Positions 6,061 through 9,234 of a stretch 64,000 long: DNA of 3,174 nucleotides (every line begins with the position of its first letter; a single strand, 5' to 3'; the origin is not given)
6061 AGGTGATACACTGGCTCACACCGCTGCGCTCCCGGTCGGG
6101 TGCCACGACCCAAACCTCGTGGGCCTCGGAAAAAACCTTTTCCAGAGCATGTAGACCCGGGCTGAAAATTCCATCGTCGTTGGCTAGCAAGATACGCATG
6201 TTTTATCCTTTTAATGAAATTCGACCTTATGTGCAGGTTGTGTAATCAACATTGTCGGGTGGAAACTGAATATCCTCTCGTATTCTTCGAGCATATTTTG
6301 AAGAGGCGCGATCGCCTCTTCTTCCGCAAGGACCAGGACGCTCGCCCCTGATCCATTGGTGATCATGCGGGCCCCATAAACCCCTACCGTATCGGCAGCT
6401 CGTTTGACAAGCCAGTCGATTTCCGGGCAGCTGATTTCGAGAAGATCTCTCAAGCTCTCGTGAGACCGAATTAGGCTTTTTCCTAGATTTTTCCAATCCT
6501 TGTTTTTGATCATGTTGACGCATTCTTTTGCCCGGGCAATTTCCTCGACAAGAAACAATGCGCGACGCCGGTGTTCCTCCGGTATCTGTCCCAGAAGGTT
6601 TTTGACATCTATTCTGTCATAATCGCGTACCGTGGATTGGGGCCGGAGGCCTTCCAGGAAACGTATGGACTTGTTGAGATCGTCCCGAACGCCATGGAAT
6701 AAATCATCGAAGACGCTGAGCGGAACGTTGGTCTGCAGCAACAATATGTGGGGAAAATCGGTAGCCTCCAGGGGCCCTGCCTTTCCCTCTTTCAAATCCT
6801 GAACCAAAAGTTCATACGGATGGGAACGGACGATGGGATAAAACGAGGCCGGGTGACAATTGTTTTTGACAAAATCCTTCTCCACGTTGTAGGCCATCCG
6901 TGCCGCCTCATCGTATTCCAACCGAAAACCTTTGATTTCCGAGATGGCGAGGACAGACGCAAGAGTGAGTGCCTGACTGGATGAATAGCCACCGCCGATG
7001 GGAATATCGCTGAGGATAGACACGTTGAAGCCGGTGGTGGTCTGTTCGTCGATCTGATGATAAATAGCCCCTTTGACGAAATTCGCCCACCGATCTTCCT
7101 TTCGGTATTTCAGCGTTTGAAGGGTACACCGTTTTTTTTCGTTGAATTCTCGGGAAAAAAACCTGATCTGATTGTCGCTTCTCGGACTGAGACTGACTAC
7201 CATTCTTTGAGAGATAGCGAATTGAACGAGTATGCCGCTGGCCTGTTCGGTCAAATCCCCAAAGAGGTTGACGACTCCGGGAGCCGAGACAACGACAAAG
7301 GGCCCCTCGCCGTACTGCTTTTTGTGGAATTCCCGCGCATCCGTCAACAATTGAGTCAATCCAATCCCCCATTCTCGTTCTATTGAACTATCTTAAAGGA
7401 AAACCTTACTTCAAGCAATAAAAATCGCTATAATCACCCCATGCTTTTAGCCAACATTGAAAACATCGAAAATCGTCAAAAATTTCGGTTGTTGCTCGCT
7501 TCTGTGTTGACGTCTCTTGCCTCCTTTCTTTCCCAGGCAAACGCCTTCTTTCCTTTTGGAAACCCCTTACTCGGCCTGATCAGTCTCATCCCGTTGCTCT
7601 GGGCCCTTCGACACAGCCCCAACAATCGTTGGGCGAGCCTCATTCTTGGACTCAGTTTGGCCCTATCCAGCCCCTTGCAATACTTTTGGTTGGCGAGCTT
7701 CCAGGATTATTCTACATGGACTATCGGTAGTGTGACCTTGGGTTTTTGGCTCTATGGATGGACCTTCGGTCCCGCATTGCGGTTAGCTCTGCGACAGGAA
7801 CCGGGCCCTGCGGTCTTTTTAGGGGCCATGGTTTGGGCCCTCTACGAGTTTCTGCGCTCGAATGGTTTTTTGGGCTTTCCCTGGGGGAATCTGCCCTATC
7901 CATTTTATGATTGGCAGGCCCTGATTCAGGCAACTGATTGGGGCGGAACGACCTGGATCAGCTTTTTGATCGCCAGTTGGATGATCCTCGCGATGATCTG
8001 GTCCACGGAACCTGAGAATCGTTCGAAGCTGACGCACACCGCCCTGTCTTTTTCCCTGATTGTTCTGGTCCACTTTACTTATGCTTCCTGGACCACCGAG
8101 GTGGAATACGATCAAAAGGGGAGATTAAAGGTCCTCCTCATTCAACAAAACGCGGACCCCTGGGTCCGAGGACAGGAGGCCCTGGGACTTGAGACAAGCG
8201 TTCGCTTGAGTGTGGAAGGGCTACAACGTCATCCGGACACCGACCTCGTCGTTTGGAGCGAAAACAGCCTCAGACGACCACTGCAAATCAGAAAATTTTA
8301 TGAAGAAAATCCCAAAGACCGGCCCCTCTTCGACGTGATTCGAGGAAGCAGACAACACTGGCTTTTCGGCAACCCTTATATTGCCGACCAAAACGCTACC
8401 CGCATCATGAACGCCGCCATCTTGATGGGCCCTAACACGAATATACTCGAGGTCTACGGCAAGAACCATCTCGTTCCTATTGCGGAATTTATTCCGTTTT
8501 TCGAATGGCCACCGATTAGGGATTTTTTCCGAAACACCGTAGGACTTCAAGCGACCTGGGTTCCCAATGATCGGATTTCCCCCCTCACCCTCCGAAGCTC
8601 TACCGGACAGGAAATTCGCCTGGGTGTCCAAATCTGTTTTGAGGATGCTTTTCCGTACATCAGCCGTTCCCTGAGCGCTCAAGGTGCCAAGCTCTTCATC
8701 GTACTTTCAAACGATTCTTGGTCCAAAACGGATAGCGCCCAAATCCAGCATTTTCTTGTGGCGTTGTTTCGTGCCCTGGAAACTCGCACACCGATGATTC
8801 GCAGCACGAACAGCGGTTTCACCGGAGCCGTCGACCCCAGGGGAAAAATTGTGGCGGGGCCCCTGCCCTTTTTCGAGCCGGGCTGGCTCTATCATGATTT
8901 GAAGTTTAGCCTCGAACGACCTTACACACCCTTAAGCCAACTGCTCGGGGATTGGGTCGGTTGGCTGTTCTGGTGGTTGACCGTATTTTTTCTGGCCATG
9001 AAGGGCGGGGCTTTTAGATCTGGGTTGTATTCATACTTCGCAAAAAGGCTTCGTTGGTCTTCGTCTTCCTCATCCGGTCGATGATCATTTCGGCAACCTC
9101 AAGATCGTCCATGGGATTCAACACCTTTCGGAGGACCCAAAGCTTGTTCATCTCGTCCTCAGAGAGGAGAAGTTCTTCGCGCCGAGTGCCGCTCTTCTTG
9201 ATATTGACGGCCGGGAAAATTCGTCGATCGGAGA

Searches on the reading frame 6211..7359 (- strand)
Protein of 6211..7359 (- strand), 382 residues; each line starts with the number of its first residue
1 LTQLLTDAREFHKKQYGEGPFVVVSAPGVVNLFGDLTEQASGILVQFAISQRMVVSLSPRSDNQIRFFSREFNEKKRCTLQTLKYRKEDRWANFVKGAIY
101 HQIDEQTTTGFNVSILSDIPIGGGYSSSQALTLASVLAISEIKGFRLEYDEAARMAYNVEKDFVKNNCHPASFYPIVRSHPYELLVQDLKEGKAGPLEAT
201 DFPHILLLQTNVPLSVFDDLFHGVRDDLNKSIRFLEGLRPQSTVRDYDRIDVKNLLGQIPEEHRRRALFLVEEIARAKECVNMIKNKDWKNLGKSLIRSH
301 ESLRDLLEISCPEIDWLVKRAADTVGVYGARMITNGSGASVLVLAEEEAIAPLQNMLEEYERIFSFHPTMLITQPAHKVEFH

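Call 57: search_protein_families(library=pfam, proteins=[window:6211-7359:-], max_evalue=0.001)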
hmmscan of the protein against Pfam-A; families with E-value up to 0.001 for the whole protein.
window:6211-7359:- (382 aa): 3 families
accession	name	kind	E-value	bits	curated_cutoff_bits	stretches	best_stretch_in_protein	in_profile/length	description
PF00288.32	GHMP_kinases_N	-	3.4e-12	46.9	22.3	1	93-173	1-80/87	GHMP kinases N terminal domain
PF08544.19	GHMP_kinases_C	-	3.4e-08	34.2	21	1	284-358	5-80/85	GHMP kinases C terminal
PF10509.15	GalKase_gal_bdg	-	3.8e-08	33.2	23.1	1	11-59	2-49/49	Galactokinase galactose-binding signature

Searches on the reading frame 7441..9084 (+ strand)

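Call 85: search_protein_families(library=pfam, proteins=[window:7441-9084:+], max_evalue=0.00001)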
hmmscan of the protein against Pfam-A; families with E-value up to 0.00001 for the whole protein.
window:7441-9084:+ (547 aa): 2 families
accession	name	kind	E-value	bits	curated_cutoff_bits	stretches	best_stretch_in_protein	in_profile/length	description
PF00795.27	CN_hydrolase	-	1.4e-21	77.5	23.2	1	264-493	31-252/256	Carbon-nitrogen hydrolase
PF20154.4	LNT_N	-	5.5e-18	66.1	27.1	1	35-178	8-154/159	Apolipoprotein N-acyltransferase N-terminal domain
